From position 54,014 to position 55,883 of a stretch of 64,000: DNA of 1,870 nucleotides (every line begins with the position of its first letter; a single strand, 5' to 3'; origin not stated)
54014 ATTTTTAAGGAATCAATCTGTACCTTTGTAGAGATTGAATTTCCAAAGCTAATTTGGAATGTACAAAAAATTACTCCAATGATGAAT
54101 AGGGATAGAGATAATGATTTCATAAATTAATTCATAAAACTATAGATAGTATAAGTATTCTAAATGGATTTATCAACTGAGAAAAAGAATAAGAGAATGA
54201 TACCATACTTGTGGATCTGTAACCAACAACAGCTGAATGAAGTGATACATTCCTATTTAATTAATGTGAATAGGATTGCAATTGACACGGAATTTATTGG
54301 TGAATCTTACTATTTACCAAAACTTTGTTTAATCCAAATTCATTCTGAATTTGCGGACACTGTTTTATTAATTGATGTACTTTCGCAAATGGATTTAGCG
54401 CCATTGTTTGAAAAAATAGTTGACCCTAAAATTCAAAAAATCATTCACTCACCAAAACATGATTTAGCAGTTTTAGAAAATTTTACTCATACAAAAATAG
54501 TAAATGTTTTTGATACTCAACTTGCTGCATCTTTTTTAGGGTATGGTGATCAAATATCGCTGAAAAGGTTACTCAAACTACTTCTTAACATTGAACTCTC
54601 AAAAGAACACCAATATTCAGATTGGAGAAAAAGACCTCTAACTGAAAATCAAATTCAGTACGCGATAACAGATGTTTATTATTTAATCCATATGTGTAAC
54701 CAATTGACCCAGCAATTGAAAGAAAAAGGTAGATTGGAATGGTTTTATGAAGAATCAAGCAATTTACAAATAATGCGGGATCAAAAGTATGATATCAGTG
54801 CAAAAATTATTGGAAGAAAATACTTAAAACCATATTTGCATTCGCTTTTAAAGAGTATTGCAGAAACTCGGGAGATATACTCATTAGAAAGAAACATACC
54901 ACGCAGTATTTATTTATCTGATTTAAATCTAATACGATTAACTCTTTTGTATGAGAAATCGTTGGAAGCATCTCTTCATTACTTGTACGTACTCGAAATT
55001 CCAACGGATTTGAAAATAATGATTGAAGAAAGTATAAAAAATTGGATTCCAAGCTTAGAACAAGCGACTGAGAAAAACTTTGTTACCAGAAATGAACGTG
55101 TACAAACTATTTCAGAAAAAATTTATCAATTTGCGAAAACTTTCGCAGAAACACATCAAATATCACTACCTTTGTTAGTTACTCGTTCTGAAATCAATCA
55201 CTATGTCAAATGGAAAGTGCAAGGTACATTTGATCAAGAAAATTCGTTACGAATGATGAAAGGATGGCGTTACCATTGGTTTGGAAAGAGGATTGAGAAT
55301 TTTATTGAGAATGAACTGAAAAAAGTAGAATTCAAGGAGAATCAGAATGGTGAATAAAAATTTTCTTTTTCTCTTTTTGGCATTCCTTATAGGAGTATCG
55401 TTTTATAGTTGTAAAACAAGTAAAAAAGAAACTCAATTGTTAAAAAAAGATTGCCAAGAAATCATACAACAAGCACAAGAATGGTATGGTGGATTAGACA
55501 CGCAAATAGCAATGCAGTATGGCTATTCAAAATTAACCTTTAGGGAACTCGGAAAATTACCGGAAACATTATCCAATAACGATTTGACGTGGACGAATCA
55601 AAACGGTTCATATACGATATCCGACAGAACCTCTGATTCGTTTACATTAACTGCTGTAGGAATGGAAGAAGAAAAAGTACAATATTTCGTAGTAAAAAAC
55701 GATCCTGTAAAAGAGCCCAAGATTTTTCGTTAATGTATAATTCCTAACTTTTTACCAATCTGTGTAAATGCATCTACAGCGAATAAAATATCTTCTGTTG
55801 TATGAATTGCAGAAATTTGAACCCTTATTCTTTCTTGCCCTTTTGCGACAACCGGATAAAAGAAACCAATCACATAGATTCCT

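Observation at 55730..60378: Short-chain adenylating enzyme + dedicated carrier protein + second Kbl-like alpha-oxoamine synthase, facing a first Kbl paralog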

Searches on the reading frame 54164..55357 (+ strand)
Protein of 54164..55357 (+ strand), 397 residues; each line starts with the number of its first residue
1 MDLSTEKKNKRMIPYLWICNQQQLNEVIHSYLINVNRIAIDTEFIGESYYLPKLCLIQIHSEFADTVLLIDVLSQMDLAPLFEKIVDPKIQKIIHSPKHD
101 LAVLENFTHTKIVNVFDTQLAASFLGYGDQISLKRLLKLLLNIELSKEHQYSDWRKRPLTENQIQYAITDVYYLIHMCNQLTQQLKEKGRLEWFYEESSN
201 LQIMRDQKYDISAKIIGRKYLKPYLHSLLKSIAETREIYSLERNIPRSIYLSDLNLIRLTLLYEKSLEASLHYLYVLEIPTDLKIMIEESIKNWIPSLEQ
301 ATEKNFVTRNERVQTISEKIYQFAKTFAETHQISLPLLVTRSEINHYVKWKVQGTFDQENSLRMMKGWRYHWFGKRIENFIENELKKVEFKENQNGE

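Call 3: search_protein_families(library=pfam, proteins=[window:54164-55357:+], max_evalue=0.01)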
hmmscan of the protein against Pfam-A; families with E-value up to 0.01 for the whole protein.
window:54164-55357:+ (397 aa): 2 families
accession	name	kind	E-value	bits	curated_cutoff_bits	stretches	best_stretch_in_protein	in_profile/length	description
PF01612.26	DNA_pol_A_exo1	-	3e-40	138.3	23.6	1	17-185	3-172/173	3'-5' exonuclease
PF21293.2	RNAseD_HRDC_C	-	8.4e-06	26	25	1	319-376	9-65/66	Ribonuclease D, C-terminal HRDC domain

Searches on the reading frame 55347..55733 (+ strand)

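Call 3: search_protein_families(library=pfam, proteins=[window:55347-55733:+], max_evalue=0.01)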
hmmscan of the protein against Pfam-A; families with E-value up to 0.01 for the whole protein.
window:55347-55733:+ (128 aa): 1 family
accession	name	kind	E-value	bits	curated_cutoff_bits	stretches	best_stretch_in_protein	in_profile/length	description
PF13715.12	CarbopepD_reg_2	-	0.0093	16.4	32.2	0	81-113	28-62/88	CarboxypepD_reg-like domain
